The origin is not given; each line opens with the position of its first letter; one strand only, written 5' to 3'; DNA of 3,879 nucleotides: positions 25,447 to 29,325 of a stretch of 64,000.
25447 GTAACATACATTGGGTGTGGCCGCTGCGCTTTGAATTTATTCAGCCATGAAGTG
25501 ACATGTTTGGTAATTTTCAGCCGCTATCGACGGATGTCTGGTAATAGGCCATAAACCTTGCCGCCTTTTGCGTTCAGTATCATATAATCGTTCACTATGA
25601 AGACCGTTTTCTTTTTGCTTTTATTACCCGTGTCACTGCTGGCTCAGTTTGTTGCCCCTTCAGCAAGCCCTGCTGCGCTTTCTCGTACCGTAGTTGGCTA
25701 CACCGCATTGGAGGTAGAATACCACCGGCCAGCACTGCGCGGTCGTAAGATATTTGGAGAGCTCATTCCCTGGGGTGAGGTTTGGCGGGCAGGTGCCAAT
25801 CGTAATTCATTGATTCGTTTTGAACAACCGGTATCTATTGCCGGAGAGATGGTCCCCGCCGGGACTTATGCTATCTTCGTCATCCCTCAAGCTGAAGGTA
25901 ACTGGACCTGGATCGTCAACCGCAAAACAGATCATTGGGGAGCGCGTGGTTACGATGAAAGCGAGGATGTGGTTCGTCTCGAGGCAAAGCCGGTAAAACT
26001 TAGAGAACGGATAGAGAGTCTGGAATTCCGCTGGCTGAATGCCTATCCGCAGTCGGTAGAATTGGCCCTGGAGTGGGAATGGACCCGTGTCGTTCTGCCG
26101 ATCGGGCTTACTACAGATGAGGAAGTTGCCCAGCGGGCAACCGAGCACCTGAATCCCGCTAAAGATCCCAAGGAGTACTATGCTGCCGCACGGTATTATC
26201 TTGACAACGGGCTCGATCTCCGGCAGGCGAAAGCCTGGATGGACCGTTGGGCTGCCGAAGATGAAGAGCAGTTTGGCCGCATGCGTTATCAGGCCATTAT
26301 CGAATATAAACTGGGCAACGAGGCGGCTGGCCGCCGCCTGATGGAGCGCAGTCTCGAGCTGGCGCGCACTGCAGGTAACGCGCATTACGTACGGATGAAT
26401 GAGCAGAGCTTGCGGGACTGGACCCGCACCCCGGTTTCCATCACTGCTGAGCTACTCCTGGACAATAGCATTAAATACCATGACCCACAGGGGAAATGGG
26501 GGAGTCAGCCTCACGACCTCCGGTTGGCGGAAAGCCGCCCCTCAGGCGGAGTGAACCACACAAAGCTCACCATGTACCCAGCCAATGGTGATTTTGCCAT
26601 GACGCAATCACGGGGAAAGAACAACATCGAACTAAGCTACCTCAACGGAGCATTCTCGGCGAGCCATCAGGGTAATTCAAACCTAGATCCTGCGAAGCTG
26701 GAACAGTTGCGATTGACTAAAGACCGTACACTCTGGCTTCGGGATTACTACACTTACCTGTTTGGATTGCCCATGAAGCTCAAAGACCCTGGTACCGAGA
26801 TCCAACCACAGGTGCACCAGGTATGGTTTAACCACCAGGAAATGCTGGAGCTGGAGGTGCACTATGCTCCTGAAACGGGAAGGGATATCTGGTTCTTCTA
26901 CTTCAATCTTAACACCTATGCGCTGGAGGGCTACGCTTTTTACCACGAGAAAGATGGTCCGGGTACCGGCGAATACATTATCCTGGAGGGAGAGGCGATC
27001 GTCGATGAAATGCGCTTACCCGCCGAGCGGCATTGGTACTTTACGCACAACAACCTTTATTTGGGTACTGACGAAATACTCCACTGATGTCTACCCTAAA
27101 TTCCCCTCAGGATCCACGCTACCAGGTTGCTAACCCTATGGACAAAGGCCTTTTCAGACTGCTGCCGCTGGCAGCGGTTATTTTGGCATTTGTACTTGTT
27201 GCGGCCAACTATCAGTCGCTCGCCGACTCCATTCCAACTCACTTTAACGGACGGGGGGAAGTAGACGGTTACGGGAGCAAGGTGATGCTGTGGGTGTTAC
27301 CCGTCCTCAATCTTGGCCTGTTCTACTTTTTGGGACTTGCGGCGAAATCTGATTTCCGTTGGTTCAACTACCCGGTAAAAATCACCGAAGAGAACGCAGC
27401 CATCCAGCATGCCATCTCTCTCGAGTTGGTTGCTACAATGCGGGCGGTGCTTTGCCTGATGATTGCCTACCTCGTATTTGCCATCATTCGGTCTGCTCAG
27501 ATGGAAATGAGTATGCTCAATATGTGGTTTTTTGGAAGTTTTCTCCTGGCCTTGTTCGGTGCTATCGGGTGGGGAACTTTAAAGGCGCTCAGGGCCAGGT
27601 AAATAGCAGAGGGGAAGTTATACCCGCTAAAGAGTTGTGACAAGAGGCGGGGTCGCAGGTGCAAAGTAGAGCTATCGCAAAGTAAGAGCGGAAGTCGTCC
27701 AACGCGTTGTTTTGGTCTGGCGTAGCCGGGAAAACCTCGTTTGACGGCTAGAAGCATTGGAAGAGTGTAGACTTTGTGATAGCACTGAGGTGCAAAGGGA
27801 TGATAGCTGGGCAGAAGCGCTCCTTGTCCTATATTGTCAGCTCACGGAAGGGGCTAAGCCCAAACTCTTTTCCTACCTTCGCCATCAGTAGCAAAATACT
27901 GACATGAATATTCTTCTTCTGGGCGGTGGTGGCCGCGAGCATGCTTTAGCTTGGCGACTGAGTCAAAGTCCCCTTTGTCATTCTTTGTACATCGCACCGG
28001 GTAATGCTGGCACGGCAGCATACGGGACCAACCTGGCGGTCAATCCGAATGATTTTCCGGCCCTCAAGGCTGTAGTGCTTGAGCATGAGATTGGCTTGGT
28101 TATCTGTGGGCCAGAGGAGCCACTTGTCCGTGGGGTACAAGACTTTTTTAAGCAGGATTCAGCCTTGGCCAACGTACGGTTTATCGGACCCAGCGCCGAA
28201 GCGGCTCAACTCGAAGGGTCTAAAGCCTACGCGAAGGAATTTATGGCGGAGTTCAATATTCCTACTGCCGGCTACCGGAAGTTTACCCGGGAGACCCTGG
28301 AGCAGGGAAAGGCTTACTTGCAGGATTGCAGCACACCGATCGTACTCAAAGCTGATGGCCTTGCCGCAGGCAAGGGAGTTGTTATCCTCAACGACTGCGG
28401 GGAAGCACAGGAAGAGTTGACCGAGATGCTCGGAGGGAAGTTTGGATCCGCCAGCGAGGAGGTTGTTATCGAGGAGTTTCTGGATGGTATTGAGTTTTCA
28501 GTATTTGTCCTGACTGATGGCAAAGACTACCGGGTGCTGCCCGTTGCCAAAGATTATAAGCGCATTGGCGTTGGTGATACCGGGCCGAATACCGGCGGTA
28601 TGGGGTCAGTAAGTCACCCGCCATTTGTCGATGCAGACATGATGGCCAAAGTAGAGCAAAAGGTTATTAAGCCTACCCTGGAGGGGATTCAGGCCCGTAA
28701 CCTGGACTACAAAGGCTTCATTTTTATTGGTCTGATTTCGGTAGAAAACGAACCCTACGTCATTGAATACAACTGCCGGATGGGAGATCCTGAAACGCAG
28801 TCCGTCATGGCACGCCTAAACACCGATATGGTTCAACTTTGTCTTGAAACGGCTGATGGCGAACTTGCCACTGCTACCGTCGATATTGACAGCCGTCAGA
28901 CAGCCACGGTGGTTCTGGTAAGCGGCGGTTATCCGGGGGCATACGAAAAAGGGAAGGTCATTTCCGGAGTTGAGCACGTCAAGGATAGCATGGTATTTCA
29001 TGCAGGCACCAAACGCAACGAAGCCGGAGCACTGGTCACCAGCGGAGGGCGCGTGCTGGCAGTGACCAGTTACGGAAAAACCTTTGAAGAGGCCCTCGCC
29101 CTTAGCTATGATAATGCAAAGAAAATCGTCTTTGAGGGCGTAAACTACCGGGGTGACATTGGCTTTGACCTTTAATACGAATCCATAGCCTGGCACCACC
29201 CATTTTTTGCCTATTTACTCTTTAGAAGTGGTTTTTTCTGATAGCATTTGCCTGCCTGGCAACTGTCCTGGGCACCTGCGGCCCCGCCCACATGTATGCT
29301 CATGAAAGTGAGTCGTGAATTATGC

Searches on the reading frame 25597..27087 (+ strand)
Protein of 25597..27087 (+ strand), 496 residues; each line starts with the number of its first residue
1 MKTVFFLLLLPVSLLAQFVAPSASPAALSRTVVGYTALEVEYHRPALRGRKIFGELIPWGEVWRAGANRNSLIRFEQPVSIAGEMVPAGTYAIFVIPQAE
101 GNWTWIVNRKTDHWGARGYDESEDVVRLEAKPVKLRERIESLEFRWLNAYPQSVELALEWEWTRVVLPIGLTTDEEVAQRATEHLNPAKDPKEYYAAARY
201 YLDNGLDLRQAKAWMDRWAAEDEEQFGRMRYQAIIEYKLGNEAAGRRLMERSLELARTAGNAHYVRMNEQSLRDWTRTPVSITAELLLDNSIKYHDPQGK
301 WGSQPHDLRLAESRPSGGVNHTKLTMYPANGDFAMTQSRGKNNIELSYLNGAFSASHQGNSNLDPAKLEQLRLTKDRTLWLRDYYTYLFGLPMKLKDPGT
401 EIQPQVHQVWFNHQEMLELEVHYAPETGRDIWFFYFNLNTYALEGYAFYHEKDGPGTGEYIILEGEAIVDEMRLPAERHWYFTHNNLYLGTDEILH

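Call 16: search_protein_families(library=pfam, proteins=[window:25597-27087:+], max_evalue=0.0001)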
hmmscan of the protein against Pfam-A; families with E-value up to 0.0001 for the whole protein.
window:25597-27087:+ (496 aa): 2 families
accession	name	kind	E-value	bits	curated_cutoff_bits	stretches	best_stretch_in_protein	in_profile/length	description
PF11138.13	DUF2911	-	1.5e-45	155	27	1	24-169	1-145/145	Protein of unknown function (DUF2911)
PF20113.4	DUF6503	-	1.5e-19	71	22.9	1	287-493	25-251/255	Family of unknown function (DUF6503)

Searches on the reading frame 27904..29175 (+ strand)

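Call 16: search_protein_families(library=pfam, proteins=[window:27904-29175:+], max_evalue=0.0001)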
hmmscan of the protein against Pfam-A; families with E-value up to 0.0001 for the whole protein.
window:27904-29175:+ (423 aa): 5 families
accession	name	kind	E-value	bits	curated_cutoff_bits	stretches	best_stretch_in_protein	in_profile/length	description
PF01071.24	GARS_A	-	9e-67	225.1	27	1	105-298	1-194/194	Phosphoribosylglycinamide synthetase, ATP-grasp (A) domain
PF02844.21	GARS_N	-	2.5e-33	115.2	29.5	1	1-104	1-100/100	Phosphoribosylglycinamide synthetase, N domain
PF02843.22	GARS_C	-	7.4e-30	103.6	34.8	1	334-421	2-91/92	Phosphoribosylglycinamide synthetase, C domain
PF02655.19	ATP-grasp_3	-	3.7e-07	30.8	23.2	1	114-293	12-157/160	ATP-grasp domain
PF02786.22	CPSase_L_D2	-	6.4e-05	23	19.8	0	107-209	2-106/211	Carbamoyl-phosphate synthase L chain, ATP binding domain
